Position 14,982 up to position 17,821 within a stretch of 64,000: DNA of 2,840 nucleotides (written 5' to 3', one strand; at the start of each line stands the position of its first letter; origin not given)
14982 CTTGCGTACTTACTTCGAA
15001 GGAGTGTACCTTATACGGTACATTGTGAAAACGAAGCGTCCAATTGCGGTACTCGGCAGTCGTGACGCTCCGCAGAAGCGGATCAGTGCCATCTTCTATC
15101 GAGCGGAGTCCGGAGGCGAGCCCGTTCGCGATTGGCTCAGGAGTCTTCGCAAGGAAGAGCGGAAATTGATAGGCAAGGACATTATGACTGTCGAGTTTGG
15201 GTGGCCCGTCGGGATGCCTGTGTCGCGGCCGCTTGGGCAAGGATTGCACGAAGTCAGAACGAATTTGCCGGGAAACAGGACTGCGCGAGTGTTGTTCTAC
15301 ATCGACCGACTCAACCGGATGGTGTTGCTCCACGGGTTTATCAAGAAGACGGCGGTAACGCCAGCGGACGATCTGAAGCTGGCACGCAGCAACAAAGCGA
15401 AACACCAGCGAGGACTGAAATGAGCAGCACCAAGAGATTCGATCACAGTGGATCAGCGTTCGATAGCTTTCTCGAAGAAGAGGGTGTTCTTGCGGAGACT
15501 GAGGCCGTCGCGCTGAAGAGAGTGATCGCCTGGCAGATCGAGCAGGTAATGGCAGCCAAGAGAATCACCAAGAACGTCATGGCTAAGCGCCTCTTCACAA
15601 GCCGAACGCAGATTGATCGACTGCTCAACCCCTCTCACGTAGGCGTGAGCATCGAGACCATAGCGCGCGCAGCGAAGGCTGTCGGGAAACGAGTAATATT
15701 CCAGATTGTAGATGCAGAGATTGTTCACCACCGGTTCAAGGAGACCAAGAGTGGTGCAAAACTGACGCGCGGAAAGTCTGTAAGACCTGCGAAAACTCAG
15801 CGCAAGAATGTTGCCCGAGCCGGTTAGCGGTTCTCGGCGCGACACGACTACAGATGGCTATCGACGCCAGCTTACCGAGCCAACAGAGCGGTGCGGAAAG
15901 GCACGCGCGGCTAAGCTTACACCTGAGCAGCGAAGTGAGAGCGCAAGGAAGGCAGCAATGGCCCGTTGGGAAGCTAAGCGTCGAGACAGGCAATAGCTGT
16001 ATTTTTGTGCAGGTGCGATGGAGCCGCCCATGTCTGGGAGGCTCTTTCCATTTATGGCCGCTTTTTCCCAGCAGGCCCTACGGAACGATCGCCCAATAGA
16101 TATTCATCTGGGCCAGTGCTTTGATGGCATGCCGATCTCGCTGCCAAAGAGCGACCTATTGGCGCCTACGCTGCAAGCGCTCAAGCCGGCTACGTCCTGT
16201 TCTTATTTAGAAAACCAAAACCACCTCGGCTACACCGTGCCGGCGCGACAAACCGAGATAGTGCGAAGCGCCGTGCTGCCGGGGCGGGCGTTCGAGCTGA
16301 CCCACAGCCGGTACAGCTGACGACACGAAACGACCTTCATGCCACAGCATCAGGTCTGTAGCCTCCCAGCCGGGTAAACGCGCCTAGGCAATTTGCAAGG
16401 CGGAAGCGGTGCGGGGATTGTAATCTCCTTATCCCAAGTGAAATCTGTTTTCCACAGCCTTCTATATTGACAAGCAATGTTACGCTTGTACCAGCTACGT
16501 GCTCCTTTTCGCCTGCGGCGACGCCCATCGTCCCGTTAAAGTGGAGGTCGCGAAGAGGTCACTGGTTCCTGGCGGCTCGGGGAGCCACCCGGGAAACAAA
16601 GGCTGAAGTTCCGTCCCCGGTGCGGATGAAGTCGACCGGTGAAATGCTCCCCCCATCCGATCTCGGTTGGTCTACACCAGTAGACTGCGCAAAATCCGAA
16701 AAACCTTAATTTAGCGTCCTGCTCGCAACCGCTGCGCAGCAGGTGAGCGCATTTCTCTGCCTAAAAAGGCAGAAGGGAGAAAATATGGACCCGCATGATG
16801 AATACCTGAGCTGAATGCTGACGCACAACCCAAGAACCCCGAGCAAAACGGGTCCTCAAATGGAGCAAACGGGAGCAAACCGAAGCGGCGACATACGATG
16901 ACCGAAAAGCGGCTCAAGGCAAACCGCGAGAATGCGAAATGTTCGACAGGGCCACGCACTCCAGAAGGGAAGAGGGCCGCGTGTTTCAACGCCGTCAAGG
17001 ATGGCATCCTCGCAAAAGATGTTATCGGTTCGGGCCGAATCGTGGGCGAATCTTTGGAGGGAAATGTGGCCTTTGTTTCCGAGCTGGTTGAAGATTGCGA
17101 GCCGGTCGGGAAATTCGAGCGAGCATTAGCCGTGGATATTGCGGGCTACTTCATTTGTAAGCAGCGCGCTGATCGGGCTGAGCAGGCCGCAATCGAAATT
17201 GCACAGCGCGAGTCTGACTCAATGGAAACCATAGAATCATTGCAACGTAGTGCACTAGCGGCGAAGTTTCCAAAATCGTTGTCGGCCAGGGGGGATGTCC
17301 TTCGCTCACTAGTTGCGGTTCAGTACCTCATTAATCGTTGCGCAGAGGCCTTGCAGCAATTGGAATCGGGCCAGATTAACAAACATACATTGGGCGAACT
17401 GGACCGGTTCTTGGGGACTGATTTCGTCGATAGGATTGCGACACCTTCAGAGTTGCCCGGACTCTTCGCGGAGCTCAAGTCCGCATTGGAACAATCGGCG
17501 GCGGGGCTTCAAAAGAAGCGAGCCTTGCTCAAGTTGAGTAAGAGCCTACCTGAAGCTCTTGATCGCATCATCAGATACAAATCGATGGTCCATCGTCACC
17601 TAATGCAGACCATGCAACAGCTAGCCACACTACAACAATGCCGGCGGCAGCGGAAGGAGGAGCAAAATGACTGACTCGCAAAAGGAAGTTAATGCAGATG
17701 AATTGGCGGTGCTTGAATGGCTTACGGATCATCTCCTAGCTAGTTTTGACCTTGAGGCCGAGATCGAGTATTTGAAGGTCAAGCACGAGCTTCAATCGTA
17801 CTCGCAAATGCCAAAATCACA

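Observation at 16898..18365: Translationally coupled pair of unknown proteins embedded among toxin-antitoxin modules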

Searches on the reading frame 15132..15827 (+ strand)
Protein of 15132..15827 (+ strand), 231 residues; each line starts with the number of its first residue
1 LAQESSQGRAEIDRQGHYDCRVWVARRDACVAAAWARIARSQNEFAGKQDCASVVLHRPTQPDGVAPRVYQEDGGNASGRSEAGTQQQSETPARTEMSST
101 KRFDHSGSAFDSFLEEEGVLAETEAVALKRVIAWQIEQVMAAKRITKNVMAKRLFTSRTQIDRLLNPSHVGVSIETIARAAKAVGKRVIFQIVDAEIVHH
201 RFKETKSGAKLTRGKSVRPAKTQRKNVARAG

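Call 4: search_protein_families(library=pfam, proteins=[window:15132-15827:+], max_evalue=0.1)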
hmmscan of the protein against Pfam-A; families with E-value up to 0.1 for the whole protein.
window:15132-15827:+ (231 aa): 2 families
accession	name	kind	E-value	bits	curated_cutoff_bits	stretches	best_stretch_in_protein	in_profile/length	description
PF13443.12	HTH_26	-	0.00028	21.5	22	1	136-184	2-50/63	Cro/C1-type HTH DNA-binding domain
PF13744.12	HTH_37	-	0.0027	17.9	27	1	121-188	8-75/80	Helix-turn-helix domain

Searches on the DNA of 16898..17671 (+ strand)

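Call 78: search_rna_families(sources=[L041, L054, L048, L012, L037, L018, L025, L001, L002, L074, L016, L011], threshold=gathering)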
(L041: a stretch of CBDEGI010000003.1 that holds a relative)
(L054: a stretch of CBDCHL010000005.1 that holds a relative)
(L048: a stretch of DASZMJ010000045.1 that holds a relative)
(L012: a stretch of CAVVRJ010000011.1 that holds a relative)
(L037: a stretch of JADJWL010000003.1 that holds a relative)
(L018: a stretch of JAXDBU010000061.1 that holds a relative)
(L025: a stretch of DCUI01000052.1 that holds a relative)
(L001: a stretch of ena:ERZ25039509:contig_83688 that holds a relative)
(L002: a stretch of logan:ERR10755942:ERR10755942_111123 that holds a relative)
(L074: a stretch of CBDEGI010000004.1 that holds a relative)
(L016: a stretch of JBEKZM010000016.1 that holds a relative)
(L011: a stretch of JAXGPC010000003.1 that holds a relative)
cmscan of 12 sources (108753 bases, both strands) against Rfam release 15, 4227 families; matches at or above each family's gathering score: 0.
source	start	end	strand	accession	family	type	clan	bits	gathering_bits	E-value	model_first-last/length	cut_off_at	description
